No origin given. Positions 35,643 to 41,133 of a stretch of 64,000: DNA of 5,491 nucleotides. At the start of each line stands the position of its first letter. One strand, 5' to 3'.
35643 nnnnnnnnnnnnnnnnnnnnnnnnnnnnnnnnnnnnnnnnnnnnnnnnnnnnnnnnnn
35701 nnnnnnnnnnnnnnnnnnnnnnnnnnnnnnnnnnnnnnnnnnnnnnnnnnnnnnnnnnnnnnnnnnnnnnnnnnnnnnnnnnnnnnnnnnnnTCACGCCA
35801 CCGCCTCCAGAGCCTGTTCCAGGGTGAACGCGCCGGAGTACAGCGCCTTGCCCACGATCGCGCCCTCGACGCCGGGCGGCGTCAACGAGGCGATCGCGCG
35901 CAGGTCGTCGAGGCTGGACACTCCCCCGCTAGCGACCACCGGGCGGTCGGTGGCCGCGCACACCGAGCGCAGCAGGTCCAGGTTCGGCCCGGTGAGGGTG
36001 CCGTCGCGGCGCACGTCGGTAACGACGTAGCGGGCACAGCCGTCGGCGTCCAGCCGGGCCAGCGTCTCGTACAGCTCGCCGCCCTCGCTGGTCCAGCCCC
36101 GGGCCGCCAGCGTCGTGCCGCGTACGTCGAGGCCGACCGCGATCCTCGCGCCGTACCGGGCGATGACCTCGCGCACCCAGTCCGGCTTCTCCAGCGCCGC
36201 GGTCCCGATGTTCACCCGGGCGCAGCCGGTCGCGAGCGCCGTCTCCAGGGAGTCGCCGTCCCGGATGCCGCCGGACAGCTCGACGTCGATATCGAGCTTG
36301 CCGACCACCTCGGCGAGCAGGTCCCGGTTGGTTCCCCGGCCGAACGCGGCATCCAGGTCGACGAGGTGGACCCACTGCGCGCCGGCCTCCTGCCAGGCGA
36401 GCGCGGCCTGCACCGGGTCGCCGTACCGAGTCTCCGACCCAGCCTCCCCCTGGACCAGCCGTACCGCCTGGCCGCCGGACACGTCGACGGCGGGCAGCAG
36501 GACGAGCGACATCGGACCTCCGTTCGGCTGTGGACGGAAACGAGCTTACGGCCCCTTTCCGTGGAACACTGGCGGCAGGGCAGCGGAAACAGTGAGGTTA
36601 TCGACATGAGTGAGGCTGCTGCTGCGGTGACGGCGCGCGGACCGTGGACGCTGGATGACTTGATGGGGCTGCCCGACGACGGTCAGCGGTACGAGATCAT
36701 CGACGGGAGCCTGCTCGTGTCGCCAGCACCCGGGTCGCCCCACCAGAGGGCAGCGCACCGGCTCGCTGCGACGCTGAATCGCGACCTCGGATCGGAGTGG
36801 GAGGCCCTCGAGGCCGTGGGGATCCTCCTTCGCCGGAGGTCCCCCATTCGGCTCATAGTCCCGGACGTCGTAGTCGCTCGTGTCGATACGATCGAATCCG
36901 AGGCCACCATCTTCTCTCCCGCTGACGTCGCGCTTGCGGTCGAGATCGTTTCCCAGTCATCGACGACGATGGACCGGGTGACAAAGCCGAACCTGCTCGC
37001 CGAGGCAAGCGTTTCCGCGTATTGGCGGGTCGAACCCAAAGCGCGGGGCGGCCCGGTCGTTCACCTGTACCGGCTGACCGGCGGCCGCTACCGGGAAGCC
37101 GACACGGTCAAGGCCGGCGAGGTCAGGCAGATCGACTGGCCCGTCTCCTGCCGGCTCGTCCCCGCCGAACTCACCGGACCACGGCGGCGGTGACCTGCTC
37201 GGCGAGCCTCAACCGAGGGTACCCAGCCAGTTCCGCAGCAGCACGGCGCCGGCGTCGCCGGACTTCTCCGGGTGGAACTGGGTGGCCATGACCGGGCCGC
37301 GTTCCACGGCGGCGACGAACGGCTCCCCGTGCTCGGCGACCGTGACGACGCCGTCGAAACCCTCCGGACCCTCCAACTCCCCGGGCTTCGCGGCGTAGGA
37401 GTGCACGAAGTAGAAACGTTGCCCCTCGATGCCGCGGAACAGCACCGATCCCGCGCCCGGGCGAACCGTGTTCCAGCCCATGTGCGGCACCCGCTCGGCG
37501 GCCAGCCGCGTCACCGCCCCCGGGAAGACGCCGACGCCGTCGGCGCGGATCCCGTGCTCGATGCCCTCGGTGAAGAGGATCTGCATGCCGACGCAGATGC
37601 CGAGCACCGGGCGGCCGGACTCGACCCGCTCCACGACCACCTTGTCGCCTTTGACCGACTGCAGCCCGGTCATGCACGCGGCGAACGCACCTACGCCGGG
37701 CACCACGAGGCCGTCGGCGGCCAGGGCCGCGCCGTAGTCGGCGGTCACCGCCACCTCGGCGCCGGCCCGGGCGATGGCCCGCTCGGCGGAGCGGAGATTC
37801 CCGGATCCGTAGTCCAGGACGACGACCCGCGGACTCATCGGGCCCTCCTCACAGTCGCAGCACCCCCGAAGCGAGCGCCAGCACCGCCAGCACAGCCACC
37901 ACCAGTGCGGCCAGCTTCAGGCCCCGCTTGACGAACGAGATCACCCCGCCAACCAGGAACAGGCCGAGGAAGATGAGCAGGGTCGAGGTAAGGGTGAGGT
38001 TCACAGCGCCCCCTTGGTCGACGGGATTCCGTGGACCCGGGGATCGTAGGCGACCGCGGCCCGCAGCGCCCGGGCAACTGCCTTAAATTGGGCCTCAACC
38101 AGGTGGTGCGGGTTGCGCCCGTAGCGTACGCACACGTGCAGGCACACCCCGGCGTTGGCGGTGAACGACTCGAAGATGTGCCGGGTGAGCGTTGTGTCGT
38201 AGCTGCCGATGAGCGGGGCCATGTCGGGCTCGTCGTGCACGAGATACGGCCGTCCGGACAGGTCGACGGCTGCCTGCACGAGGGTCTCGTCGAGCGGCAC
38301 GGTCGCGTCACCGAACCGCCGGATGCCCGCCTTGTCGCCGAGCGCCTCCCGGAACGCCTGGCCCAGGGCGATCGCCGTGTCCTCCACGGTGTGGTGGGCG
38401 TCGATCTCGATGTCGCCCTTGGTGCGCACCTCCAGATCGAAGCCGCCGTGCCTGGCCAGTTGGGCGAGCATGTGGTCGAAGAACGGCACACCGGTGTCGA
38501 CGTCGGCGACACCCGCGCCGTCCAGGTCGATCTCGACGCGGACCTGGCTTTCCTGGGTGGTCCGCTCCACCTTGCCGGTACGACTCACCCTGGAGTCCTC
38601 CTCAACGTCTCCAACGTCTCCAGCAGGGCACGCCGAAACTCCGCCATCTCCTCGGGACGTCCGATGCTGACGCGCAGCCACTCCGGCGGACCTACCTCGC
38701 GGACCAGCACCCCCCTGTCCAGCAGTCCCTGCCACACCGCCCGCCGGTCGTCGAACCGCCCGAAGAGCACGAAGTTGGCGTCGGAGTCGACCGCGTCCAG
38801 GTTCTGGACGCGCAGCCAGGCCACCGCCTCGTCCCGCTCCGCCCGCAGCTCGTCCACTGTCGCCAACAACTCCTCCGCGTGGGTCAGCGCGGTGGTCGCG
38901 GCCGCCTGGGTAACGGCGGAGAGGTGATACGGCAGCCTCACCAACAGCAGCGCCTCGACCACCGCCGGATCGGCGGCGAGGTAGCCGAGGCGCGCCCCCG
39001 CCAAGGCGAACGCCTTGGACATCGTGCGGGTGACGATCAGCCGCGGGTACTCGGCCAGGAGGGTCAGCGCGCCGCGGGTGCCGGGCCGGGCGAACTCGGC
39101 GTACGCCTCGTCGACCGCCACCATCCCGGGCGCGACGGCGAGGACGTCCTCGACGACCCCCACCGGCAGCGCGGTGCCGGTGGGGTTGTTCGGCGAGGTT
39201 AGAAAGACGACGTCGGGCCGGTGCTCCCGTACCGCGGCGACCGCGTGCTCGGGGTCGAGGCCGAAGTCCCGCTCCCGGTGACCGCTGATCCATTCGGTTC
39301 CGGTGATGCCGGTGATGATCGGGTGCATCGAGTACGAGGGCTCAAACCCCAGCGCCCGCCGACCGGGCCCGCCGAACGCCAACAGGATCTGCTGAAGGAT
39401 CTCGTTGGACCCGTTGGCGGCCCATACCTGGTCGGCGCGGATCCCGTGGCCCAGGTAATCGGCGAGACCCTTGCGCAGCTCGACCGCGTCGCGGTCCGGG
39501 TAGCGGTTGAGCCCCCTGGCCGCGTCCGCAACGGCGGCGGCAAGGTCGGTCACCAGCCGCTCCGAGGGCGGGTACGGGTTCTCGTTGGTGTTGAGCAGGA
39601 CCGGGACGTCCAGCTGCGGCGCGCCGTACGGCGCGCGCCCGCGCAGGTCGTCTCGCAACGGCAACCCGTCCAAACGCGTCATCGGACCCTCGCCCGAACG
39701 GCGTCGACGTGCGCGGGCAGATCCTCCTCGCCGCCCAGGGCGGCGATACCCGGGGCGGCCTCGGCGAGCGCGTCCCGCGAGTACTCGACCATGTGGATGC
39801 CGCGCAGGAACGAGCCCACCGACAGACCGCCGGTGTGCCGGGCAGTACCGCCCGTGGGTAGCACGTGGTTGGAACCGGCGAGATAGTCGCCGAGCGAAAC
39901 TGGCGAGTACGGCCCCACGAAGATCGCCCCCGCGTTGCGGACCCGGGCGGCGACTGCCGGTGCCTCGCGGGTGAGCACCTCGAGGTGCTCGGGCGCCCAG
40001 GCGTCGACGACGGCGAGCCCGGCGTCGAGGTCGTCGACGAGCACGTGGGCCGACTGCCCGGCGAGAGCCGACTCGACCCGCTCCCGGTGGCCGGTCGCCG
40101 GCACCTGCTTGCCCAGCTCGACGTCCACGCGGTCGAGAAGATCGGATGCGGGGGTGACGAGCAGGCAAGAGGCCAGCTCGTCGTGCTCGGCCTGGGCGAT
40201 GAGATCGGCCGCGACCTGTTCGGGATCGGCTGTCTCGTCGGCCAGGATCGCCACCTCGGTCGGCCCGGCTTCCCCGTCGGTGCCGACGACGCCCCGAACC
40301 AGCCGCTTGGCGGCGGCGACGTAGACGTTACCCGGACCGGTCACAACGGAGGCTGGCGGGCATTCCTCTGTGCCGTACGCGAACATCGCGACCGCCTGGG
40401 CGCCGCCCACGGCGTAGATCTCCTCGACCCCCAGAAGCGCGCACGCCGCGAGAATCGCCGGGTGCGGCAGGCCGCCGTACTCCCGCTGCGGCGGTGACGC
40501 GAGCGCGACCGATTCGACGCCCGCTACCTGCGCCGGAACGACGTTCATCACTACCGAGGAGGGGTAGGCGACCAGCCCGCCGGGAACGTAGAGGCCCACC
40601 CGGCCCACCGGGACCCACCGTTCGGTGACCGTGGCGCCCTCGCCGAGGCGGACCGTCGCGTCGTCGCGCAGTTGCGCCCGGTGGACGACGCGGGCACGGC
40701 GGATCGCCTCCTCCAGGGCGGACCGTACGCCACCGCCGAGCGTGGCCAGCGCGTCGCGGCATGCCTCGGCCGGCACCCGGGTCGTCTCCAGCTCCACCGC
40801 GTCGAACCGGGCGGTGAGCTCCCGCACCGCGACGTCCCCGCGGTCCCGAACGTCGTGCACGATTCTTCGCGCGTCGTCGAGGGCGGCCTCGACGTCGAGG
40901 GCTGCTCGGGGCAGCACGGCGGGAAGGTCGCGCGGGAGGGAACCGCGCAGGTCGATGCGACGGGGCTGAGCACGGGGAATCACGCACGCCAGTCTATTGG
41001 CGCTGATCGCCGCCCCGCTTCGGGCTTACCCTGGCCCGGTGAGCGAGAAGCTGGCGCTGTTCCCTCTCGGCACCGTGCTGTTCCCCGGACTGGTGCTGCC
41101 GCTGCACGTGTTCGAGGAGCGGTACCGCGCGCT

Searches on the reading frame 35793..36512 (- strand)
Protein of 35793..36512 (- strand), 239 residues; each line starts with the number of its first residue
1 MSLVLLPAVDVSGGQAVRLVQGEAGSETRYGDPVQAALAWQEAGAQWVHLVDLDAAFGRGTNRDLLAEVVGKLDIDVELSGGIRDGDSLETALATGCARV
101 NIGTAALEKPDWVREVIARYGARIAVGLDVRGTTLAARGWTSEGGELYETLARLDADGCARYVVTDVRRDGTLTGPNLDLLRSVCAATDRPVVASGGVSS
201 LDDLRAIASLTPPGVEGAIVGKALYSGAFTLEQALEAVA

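Call 34: search_protein_families(library=pfam, proteins=[window:35793-36512:-], max_evalue=0.00001)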
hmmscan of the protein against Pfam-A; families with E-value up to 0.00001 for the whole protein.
window:35793-36512:- (239 aa): 2 families
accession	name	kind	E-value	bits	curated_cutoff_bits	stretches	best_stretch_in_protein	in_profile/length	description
PF00977.27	His_biosynth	-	1.3e-68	231.3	23.6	1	5-230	2-228/228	Histidine biosynthesis protein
PF03060.21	NMO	-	6.8e-06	26.1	28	0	64-107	183-226/331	Nitronate monooxygenase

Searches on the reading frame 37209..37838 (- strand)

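Call 32: search_protein_families(library=pfam, proteins=[window:37209-37838:-], max_evalue=0.001)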
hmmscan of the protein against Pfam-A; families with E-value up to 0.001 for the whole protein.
window:37209-37838:- (209 aa): 3 families
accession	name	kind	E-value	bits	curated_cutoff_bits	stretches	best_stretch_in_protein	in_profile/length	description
PF00117.34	GATase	-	1.1e-18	68.1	22.8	1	6-203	1-185/190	Glutamine amidotransferase class-I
PF07685.20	GATase_3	-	3.6e-06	27.2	27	1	37-124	35-129/196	CobB/CobQ-like glutamine amidotransferase domain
PF01174.25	SNO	-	1e-05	25.9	27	0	13-94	6-86/188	SNO glutamine amidotransferase family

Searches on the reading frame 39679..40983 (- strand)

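Call 32: search_protein_families(library=pfam, proteins=[window:39679-40983:-], max_evalue=0.001)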
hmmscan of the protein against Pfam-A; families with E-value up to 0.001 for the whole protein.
window:39679-40983:- (434 aa): 1 family
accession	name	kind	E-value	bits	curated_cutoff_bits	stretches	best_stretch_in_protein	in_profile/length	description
PF00815.25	Histidinol_dh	-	2.3e-147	491.7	27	1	26-433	3-411/411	Histidinol dehydrogenase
